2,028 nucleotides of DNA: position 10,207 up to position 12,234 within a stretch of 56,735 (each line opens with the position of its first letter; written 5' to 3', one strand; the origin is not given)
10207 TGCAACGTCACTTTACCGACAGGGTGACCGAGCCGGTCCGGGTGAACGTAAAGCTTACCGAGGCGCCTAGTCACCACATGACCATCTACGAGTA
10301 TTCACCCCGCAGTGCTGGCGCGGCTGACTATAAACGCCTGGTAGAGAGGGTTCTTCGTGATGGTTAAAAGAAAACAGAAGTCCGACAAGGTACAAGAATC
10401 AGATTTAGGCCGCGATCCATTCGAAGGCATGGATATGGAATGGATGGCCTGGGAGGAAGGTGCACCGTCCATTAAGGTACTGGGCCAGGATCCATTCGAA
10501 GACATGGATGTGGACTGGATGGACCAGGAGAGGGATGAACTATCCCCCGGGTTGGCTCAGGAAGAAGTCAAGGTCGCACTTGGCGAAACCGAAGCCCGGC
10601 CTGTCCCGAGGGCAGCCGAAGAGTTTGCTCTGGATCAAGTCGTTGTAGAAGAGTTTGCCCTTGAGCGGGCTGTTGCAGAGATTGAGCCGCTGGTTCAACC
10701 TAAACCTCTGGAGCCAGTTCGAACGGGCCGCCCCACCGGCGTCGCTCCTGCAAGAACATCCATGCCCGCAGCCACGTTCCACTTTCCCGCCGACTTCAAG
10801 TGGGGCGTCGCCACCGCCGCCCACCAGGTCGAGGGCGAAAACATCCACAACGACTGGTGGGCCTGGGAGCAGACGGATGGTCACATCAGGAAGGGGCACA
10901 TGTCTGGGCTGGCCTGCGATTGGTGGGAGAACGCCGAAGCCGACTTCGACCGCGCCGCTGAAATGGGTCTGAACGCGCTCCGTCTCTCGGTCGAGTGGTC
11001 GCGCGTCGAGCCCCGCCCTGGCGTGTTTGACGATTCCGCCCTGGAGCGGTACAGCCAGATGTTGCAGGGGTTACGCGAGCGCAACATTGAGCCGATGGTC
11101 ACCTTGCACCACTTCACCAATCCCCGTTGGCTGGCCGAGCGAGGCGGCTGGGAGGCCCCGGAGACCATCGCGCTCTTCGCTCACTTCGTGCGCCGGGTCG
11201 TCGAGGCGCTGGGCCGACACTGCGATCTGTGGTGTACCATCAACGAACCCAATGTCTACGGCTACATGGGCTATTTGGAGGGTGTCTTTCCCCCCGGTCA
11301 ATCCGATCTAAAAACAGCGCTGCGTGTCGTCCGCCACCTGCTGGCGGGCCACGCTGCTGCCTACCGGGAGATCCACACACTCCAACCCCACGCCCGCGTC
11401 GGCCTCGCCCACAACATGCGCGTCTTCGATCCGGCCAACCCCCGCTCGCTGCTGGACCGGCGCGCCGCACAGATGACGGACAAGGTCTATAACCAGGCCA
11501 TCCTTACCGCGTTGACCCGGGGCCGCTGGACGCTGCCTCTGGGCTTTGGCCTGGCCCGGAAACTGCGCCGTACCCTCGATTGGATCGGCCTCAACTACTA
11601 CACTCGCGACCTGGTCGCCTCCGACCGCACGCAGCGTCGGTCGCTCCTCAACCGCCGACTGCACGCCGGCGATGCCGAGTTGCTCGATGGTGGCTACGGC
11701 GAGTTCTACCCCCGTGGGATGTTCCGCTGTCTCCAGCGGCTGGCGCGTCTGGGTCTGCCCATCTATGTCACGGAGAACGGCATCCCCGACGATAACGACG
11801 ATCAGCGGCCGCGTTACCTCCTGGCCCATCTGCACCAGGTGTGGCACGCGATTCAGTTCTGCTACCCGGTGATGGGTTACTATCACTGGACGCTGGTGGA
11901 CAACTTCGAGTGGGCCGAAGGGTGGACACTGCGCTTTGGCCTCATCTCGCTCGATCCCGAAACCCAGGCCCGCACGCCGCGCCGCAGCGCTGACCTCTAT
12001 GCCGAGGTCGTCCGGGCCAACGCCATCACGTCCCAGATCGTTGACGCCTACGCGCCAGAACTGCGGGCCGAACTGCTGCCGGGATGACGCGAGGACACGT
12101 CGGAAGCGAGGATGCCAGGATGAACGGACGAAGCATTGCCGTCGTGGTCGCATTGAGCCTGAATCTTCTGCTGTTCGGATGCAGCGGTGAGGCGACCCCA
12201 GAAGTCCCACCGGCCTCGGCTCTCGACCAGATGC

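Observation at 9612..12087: Orphan ParA-like ATPase translationally coupled to a GH1 beta-glucosidase with a basic tip and acidic tandem-repeat N-terminal extension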

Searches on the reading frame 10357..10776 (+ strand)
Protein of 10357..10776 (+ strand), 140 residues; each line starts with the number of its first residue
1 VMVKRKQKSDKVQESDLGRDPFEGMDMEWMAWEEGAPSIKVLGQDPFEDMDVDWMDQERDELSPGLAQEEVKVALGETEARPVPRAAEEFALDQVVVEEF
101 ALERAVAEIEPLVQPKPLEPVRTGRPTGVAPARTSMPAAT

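Call 3: search_protein_families(library=pfam, proteins=[window:10357-10761:+], max_evalue=0.01)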
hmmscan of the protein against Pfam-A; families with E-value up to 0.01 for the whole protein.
window:10357-10761:+ (135 aa): 0 families

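Call 5: find_homologous_proteins(query=window:10357-10776:+, max_evalue=0.01)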
Query window:10357-10776:+ (140 aa): 1 proteins with E <= 0.01 among 49 candidates.
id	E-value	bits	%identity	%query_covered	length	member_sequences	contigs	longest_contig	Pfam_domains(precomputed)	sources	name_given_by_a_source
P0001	4.4e-33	132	60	99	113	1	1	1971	-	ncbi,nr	ncbi:MAG: hypothetical protein KAX24_08250, partial [Anaerolineae bacterium]|nr:hypothetical protein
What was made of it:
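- Tried and rejected: Homologue search with the extension alone found only one partial protein (call 5).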

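Call 7: find_encoding_contigs(protein=P0001, flank=10000)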
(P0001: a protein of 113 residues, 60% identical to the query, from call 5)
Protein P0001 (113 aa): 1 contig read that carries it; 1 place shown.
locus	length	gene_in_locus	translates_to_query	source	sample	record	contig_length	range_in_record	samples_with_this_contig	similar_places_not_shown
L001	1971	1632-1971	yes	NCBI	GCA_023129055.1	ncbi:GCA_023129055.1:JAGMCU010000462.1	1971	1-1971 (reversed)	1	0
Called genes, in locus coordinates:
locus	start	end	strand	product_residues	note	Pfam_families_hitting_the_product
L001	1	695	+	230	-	PF10028:DUF2270, PF10035:DUF2179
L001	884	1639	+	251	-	PF00142:Fer4_NifH (faint), PF01656:CbiA, PF06564:CBP_BcsQ (weak), PF09140:MipZ (weak), PF10609:ParA (weak), PF13614:AAA_31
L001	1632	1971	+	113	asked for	?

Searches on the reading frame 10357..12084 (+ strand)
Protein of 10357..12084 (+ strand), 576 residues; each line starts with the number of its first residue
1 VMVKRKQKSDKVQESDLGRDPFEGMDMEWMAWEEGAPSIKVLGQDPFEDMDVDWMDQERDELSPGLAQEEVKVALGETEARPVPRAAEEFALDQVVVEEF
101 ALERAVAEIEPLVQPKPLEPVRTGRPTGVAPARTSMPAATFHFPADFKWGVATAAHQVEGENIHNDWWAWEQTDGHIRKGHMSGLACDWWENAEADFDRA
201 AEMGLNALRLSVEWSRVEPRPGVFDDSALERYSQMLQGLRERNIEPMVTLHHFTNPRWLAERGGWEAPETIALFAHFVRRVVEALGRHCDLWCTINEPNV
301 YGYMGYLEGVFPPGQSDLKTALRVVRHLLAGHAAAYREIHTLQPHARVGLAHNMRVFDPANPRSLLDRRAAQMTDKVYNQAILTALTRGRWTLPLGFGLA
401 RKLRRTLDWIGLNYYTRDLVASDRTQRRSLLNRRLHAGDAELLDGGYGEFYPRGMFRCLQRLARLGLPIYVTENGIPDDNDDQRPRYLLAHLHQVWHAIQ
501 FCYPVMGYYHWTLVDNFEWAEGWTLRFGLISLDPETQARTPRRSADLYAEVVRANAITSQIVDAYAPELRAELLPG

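Call 3: search_protein_families(library=pfam, proteins=[window:10357-12084:+], max_evalue=0.01)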
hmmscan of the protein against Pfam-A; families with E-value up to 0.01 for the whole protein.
window:10357-12084:+ (576 aa): 3 families
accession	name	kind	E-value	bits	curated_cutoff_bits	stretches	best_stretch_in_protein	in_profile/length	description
PF00232.24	Glyco_hydro_1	-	8.8e-89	298.4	22.6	1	141-555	3-451/453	Glycosyl hydrolase family 1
PF00150.24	Cellulase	-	6.8e-06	26.2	23.5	1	182-299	10-131/272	Cellulase (glycosyl hydrolase family 5)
PF02449.21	Glyco_hydro_42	-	0.0015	18.4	21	1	191-262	10-79/376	Beta-galactosidase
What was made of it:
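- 10762..12084 (+): GH1 catalytic domain (TIM barrel). Pfam GH1 E=8.8e-89 (call 3).
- Checked: GH1 ORF: open from 10357 to 12087, with the Pfam GH1 domain starting at about residue 141 (E=8.8e-89, call 3).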

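Call 8: find_homologous_proteins(query=window:10357-12084:+, max_evalue=1e-30)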
Query window:10357-12084:+ (576 aa): 7652 proteins with E <= 1e-30 among 8000 candidates; the best 120 are listed.
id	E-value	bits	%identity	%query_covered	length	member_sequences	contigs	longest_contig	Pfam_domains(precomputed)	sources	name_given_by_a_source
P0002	0.0e+0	1352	100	100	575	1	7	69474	PF00150.25,PF00232.25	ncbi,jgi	-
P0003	0.0e+0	1161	84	100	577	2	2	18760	PF00150.25,PF00232.25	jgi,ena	-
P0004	0.0e+0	1157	85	100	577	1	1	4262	PF00150.25,PF00232.25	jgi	-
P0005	0.0e+0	1140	83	100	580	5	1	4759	PF00150.25,PF00232.25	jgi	-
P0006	0.0e+0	1125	83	100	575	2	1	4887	PF00150.25,PF00232.25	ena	-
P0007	0.0e+0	1122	82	100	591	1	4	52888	PF00150.25,PF00232.25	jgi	-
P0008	0.0e+0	1102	82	100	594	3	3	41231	PF00232.25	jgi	-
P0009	0.0e+0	1092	80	100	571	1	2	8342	PF00150.25,PF00232.25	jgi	jgi:beta-glucosidase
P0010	0.0e+0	1082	80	100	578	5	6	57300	PF00232.25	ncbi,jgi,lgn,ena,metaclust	metaclust:\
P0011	0.0e+0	1064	80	100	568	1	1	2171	PF00150.25,PF00232.25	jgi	jgi:beta-glucosidase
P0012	0.0e+0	1062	79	100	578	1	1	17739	PF00150.25,PF00232.25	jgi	-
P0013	0.0e+0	1061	78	100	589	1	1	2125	PF00150.25,PF00232.25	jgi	jgi:beta-glucosidase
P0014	0.0e+0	1058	79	100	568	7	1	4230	PF00150.25,PF00232.25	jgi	-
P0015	0.0e+0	1055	78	100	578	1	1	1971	PF00232.25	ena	-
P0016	0.0e+0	1054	78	100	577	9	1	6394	PF00150.25,PF00232.25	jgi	jgi:beta-glucosidase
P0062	7.0e-280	948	89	77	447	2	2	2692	PF00232.25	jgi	-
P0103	5.3e-245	833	77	76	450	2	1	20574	PF00150.25,PF00232.25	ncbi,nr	ncbi:MAG TPA: glycoside hydrolase family 1 protein [Chloroflexi bacterium]|nr:glycoside hydrolase fa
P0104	6.7e-244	829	63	98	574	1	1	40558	PF00150.25,PF00232.25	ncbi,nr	ncbi:MAG: glycoside hydrolase family 1 protein [Chloroflexi bacterium]|nr:glycoside hydrolase family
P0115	1.1e-238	812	77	77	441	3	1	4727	PF00150.25,PF00232.25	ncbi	-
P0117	2.2e-237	808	77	76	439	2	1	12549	PF00232.25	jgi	jgi:beta-glucosidase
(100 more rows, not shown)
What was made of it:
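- Some automatic annotations start GH1 at the internal Met (P0103, P0062; call 8).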

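Call 18: search_protein_families(library=ncbifam, proteins=[window:10360-12084:+], max_evalue=0.001)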
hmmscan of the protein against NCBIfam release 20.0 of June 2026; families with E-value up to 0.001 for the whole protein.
window:10360-12084:+ (575 aa): 8 families
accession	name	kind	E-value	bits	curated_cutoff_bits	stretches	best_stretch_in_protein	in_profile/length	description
TIGR03356.1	BGL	equivalog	2.7e-88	296.7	478.5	1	142-547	1-427/427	GH1 family beta-glucosidase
NF041004.1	Beta_gal_BgaS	equivalog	1.9e-74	251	475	2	224-560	124-472/479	beta-galactosidase BgaS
NF010036.0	PRK13511.1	subfamily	2.6e-62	210.9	610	2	141-390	4-255/469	6-phospho-beta-galactosidase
TIGR01233.1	lacG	equivalog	2.3e-46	158.7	561.2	2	141-389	3-252/472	6-phospho-beta-galactosidase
NF007356.0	PRK09852.1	subfamily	1.8e-23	83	623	2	184-353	65-239/474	6-phospho-beta-glucosidase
NF007158.0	PRK09593.1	subfamily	5.1e-22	78.2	639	1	186-555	69-474/478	6-phospho-beta-glucosidase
NF011589.0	PRK15014.1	subfamily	1.3e-21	77.4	686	1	185-554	64-473/477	6-phospho-beta-glucosidase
NF007154.0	PRK09589.1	subfamily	1.9e-19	69.8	624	1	142-554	4-472/476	6-phospho-beta-glucosidase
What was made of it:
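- On Glycoside hydrolase family 1: The score against NCBIfam BGL is below its cut-off (296.7 against 478.5, call 18).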

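Call 19: find_encoding_contigs(protein=P0103, flank=5000, max_places=2)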
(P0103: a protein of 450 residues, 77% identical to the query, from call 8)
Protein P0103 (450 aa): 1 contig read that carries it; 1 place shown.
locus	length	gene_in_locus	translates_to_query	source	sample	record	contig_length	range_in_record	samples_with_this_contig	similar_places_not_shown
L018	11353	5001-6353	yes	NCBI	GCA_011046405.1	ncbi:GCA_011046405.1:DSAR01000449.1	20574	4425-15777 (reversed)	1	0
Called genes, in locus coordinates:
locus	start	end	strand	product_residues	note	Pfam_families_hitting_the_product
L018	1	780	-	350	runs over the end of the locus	PF27675:YCF81_N, PF01850:PIN (weak), PF01938:TRAM (faint)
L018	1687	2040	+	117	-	-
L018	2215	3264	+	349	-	PF10028:DUF2270, PF10035:DUF2179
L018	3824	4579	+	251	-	PF00142:Fer4_NifH (weak), PF01656:CbiA, PF06564:CBP_BcsQ (weak), PF09140:MipZ (weak), PF10609:ParA (faint), PF13614:AAA_31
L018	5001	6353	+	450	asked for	PF00232:Glyco_hydro_1, PF00150:Cellulase (faint)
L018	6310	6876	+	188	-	PF00293:NUDIX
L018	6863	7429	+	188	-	PF24553:Rv0428c_C (faint), PF00583:Acetyltransf_1, PF13673:Acetyltransf_10, PF13508:Acetyltransf_7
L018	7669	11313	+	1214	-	PF16927:HisKA_7TM, PF00989:PAS, PF08448:PAS_4, PF01590:GAF, PF13185:GAF_2, PF01590:GAF, PF13185:GAF_2, PF01590:GAF, +8 more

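Call 20: find_encoding_contigs(protein=P0117, flank=5000, max_places=2)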
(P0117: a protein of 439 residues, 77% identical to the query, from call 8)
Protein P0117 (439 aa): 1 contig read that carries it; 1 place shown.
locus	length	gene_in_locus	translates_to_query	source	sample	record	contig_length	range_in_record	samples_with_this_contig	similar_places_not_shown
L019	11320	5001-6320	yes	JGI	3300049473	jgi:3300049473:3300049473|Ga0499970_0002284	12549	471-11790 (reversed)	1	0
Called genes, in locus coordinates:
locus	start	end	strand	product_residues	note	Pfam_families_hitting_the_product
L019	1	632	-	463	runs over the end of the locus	?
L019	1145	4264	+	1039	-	PF00072:Response_reg, PF00989:PAS, PF08448:PAS_4, PF13426:PAS_9, PF01590:GAF, PF13185:GAF_2, PF13492:GAF_3, PF01590:GAF, +8 more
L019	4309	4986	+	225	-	PF00293:NUDIX, PF19368:WHD_AraR, PF21906:WHD_NrtR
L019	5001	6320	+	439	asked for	PF00232:Glyco_hydro_1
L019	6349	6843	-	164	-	PF13302:Acetyltransf_3, PF13420:Acetyltransf_4, PF00583:Acetyltransf_1, PF13673:Acetyltransf_10, PF13508:Acetyltransf_7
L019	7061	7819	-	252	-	PF00005:ABC_tran, PF13304:AAA_21 (faint)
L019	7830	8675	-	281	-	PF00528:BPD_transp_1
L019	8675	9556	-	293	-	PF00528:BPD_transp_1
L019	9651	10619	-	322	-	PF12849:PBP_like_2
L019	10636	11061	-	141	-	PF02082:Rrf2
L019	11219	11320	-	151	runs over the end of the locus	PF04024:PspC, PF18917:LiaI-LiaF-like_TM1, PF22570:LiaF-TM (weak)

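Call 25: find_encoding_contigs(protein=P0115, flank=4000, max_places=2)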
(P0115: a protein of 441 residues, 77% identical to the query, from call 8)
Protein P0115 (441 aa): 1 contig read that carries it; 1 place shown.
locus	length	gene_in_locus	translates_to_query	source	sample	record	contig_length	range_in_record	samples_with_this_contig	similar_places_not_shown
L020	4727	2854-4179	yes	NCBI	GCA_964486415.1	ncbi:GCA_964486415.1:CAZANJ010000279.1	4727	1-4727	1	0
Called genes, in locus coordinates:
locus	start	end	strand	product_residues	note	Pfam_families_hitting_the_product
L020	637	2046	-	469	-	PF11638:DnaA_N, PF00308:Bac_DnaA, PF01695:IstB_IS21 (weak), PF00004:AAA (weak), PF08299:Bac_DnaA_C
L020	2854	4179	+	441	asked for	PF00232:Glyco_hydro_1, PF00150:Cellulase (faint)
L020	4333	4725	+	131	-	PF01894:YjbQ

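Call 26: find_encoding_contigs(protein=P0062, flank=4000, max_places=2)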
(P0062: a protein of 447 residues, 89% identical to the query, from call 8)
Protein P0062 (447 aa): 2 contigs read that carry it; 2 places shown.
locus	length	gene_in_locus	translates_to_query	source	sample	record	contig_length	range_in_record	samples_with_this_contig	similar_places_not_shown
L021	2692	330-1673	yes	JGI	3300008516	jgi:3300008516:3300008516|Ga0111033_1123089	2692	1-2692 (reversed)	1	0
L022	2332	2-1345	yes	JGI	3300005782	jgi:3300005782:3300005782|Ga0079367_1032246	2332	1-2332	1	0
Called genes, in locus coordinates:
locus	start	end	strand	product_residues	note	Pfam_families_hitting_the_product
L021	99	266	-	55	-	-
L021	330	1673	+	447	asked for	PF00232:Glyco_hydro_1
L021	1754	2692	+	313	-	?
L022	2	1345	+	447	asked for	PF00232:Glyco_hydro_1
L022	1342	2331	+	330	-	?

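Call 70: predict_structure(alignment_id=A4)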
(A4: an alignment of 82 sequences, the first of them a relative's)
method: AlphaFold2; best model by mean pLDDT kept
length: 575 residues; sequences in the alignment: 82
mean_pLDDT: 75.6   pTM: 0.74
mean pLDDT of the five models: 75.6, 74.2, 73.8, 73.6, 73.0
residues with pLDDT >= 90: 269; 70-90: 116; 50-70: 53; < 50: 137
segments of 3 or more residues with pLDDT < 50: 1-18, 20-130, 519-521
pLDDT, mean of each block of 10 residues (from residue 1): 36 38 42 34 39 36 29 27 31 27 31 39 40 76 97 62 71 64 72 93 96 90 94 97 96 79 90 96 97 91 76 76 95 98 97 92 93 91 93 91 95 89 61 73 83 95 97 87 95 98 96 68 75 88 97 97 95 79
secondary structure, 60 per line:
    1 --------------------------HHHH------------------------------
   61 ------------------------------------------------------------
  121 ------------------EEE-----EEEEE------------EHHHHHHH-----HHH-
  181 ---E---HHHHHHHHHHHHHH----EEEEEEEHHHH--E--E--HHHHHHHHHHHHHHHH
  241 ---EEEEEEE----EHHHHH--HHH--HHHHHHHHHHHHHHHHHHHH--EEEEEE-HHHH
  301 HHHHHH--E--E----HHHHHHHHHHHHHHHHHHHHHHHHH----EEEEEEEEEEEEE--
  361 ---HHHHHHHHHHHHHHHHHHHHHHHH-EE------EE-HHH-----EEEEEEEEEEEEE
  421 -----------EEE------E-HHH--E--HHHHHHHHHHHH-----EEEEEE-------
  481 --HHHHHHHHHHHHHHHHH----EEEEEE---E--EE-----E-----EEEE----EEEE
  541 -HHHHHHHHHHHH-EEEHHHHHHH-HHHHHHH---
elements in order: H27-30 E139-141 E147-151 H165-171 H188-201 E206-212 H213-216 H225-240 E244-250 H256-260 H268-287 E290-295 H297-306 H317-341 E346-358 H364-387 E408-420 E432-434 H451-462 E468-473 H483-499 E504-509 E529-532 E537-540 H542-553 E555-557 H558-564 H566-572
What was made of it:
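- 10762..12084 (+): AF2 gives a confident barrel (call 70).
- On Glycoside hydrolase family 1: AF2 barrel with pLDDT mostly above 90 (call 70).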

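Call 71: find_encoding_contigs(protein=P0104, flank=5000, max_places=1)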
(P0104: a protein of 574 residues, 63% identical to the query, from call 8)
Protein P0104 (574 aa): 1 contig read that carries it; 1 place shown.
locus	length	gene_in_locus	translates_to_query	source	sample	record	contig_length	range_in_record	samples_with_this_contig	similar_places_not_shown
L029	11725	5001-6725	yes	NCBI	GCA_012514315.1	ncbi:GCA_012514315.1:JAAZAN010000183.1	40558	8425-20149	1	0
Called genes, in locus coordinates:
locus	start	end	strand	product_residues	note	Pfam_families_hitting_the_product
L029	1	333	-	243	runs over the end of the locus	PF08032:SpoU_sub_bind, PF00588:SpoU_methylase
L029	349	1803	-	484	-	PF01406:tRNA-synt_1e, PF00133:tRNA-synt_1 (faint), PF09334:tRNA-synt_1g (faint), PF09190:DALR_2, PF23493:CysS_C (weak)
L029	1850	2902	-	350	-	PF27675:YCF81_N, PF01850:PIN (weak), PF01938:TRAM (weak)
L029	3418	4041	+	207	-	-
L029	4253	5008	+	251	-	PF00142:Fer4_NifH (faint), PF01656:CbiA, PF06564:CBP_BcsQ, PF09140:MipZ, PF10609:ParA (weak), PF13614:AAA_31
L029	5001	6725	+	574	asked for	PF00232:Glyco_hydro_1, PF00150:Cellulase (weak)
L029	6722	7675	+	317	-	PF00293:NUDIX, PF00583:Acetyltransf_1, PF13673:Acetyltransf_10, PF13508:Acetyltransf_7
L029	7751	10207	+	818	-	PF06101:Vps62 (weak), PF13367:PrsW-protease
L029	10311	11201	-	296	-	PF01522:Polysacc_deac_1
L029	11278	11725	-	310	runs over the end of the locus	-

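Call 72: list_cluster_members(proteins=[P0002, P0122])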
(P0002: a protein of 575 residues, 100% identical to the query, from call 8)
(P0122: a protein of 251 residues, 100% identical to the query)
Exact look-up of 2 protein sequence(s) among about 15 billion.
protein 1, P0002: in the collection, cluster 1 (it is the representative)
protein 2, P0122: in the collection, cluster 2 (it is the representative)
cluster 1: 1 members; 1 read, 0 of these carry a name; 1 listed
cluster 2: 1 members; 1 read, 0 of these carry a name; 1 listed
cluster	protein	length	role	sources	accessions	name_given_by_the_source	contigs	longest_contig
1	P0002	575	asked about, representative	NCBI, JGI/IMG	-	-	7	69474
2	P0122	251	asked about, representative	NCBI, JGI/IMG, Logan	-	-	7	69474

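Call 76: search_protein_families(library=padloc, proteins=[window:10360-12084:+], max_evalue=0.001)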
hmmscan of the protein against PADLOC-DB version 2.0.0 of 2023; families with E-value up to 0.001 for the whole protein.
window:10360-12084:+ (575 aa): 0 families
